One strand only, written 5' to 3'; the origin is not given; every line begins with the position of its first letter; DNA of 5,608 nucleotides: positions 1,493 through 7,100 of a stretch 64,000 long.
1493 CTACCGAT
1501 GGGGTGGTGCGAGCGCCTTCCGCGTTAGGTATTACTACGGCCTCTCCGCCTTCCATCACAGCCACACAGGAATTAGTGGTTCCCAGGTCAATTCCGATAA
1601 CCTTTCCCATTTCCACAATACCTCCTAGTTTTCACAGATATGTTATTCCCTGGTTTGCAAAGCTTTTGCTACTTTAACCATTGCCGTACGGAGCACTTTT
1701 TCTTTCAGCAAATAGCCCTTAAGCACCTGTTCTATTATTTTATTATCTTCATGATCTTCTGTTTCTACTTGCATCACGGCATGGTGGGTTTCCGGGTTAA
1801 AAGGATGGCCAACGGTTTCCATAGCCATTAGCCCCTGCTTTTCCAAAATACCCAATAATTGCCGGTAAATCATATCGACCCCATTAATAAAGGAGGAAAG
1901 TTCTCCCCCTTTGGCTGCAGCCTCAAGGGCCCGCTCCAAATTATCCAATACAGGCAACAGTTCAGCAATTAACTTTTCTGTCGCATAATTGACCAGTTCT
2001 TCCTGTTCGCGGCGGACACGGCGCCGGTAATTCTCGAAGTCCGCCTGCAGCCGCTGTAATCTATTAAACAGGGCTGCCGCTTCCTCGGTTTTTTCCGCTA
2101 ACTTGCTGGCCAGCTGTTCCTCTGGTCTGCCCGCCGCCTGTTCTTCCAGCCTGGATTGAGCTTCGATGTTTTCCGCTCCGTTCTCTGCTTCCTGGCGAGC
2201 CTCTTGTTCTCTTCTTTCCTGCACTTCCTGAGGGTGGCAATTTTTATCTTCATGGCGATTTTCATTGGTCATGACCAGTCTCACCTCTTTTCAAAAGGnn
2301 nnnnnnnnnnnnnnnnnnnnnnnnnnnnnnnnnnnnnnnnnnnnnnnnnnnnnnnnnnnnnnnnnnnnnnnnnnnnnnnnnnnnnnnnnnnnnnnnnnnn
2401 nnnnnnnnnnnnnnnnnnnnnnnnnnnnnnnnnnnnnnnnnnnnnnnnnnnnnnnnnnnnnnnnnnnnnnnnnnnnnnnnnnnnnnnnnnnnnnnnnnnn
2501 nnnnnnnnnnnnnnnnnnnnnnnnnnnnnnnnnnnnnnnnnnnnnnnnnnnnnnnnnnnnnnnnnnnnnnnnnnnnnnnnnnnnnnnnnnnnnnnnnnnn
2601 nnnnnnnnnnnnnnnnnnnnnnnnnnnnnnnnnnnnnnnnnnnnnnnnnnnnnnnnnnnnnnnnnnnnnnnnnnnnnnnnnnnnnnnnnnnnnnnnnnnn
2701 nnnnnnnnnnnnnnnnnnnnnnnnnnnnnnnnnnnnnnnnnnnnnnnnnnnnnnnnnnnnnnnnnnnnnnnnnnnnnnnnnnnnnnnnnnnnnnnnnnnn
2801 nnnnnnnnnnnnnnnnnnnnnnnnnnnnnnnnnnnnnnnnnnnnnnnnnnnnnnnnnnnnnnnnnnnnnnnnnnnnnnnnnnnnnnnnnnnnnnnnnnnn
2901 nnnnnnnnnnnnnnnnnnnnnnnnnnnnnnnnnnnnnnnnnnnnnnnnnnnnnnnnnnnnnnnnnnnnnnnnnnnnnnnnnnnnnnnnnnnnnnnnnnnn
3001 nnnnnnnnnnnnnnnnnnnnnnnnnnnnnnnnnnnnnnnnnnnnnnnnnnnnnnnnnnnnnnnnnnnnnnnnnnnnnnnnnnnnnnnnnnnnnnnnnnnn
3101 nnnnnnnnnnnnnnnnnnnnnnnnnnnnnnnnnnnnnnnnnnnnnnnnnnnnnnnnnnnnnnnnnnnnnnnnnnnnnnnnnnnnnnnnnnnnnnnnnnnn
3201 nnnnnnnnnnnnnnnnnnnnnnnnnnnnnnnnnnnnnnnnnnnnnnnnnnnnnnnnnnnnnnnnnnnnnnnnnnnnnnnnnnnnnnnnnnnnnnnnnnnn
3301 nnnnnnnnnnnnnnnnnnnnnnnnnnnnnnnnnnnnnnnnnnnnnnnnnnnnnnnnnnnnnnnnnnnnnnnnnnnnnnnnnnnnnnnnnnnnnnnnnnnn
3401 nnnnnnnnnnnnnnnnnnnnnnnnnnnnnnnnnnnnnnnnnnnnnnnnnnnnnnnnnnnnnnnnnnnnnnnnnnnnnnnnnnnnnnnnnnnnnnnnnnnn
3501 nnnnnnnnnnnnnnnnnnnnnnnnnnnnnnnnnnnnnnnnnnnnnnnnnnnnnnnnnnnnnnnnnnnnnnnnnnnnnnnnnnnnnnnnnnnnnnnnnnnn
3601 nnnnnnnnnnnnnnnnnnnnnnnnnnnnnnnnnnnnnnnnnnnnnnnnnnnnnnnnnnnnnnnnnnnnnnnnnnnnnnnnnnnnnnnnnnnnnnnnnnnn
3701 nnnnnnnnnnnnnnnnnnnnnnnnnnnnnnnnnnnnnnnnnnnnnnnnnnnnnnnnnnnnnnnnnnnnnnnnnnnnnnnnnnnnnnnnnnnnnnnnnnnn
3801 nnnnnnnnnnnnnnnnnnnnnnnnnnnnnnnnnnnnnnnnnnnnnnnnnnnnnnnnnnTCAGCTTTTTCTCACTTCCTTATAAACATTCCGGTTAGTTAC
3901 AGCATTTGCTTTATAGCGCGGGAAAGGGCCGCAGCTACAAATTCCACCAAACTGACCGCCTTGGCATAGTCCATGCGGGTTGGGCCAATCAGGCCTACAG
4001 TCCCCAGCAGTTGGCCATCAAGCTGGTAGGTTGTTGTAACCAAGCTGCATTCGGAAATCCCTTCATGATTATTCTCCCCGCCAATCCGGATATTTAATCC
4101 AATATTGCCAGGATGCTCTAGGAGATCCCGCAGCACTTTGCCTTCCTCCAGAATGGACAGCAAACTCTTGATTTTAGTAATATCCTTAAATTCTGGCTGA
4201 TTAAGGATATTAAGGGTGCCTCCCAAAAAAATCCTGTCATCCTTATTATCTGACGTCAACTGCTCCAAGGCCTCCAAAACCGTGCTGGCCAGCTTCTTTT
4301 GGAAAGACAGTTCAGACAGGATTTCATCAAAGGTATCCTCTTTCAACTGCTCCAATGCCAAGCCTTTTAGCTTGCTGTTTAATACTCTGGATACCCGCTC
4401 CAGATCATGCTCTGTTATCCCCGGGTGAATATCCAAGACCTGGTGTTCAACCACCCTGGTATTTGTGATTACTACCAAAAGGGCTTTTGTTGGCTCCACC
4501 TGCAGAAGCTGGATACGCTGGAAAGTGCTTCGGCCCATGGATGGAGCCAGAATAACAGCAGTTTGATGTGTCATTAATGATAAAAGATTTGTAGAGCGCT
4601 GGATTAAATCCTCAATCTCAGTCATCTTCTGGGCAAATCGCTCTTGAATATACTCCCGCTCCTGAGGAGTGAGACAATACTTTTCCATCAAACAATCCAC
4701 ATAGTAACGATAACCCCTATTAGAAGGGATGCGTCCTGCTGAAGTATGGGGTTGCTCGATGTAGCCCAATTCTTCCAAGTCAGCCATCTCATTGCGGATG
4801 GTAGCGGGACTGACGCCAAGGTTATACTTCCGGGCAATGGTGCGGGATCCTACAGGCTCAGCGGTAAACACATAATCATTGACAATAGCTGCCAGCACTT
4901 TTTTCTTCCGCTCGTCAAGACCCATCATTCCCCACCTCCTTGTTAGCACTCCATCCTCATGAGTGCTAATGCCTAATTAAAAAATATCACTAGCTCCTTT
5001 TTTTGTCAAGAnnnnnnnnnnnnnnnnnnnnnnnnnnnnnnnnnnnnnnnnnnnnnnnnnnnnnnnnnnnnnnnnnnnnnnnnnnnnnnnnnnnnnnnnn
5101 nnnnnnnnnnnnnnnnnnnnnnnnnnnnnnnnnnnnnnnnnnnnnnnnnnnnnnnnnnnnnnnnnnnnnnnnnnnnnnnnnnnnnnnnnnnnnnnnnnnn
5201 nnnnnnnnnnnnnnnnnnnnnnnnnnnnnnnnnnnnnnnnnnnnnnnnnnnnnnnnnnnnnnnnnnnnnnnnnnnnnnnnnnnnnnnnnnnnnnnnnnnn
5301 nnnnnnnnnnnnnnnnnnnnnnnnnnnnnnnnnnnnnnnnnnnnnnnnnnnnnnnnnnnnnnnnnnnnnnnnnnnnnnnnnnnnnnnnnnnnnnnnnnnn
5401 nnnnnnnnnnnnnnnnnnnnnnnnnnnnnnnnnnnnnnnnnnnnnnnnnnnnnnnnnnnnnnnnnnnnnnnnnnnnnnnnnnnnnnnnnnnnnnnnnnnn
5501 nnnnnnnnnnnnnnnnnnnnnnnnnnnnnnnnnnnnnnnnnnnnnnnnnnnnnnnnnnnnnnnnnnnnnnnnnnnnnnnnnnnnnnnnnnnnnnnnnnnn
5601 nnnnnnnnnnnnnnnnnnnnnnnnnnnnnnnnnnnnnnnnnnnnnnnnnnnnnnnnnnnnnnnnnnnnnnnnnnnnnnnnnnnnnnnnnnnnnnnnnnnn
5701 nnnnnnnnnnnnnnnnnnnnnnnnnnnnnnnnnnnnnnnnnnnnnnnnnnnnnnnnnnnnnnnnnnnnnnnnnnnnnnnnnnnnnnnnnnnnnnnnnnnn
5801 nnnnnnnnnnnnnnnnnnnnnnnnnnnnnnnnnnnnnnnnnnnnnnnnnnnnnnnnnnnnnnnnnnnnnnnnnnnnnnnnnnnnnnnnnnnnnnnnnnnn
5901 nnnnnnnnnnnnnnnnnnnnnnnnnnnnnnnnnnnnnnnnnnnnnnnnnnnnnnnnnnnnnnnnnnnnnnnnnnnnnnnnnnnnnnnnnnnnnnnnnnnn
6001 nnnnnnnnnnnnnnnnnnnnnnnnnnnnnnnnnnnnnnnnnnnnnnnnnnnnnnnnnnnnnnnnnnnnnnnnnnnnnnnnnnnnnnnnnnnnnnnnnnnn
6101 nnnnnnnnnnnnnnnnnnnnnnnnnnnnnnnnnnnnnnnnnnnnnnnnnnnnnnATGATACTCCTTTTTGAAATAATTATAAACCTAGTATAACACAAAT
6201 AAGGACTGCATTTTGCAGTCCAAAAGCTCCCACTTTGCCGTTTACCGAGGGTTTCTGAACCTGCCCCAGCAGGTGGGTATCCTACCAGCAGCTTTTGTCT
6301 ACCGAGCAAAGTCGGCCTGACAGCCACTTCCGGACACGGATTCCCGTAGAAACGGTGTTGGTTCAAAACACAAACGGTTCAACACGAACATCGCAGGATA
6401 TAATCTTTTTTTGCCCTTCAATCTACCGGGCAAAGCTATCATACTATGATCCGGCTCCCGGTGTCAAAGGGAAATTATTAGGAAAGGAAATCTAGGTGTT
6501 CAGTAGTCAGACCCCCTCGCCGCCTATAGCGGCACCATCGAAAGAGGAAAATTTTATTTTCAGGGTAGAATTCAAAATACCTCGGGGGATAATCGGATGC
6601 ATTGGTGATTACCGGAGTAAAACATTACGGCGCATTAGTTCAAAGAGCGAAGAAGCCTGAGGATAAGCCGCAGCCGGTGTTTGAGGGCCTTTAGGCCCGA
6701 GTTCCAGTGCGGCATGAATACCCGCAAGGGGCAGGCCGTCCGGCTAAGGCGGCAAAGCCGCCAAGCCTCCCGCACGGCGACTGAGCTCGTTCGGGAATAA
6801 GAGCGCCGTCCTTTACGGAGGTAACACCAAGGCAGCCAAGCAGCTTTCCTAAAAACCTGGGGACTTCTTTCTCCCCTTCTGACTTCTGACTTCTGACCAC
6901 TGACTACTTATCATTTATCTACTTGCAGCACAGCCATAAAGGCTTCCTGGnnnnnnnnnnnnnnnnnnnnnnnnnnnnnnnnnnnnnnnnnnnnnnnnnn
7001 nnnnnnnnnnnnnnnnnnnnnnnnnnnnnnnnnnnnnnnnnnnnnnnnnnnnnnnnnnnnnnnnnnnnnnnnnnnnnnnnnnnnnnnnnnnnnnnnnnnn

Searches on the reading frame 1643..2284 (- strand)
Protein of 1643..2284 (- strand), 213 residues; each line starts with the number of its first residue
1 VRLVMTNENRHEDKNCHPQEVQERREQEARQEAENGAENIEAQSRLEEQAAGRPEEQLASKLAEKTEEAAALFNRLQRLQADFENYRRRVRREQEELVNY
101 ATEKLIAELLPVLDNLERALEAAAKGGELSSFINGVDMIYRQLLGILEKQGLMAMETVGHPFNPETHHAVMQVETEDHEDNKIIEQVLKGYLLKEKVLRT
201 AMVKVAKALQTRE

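Call 74: search_protein_families(library=pfam, proteins=[window:1643-2284:-], max_evalue=0.00001)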
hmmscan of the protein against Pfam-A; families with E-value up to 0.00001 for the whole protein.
window:1643-2284:- (213 aa): 1 family
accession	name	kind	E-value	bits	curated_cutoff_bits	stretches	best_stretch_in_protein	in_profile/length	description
PF01025.24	GrpE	-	3.3e-49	167.2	25.8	1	47-207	5-165/165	GrpE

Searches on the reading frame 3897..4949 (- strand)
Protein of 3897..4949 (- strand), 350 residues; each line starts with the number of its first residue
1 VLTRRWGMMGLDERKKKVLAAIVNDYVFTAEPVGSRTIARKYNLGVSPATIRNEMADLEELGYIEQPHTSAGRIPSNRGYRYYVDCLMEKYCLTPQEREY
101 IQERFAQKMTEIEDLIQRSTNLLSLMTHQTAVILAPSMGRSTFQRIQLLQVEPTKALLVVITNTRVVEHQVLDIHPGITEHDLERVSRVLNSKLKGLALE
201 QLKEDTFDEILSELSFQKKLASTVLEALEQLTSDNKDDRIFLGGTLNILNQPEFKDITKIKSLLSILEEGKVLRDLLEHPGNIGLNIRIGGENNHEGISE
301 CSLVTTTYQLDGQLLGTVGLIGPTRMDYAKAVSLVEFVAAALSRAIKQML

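Call 74: search_protein_families(library=pfam, proteins=[window:3897-4949:-], max_evalue=0.00001)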
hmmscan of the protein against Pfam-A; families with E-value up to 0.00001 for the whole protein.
window:3897-4949:- (350 aa): 1 family
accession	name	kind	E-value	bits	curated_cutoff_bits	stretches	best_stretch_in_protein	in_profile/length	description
PF01628.27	HrcA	-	1.3e-65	221.8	22.2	1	113-332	1-215/215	HrcA protein C terminal domain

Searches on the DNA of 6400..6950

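Call 76: search_rna_families(source=window, start=6400, end=6950, threshold=evalue, max_evalue=1)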
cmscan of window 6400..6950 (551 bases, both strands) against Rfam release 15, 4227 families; matches with E-value up to 1: 0.
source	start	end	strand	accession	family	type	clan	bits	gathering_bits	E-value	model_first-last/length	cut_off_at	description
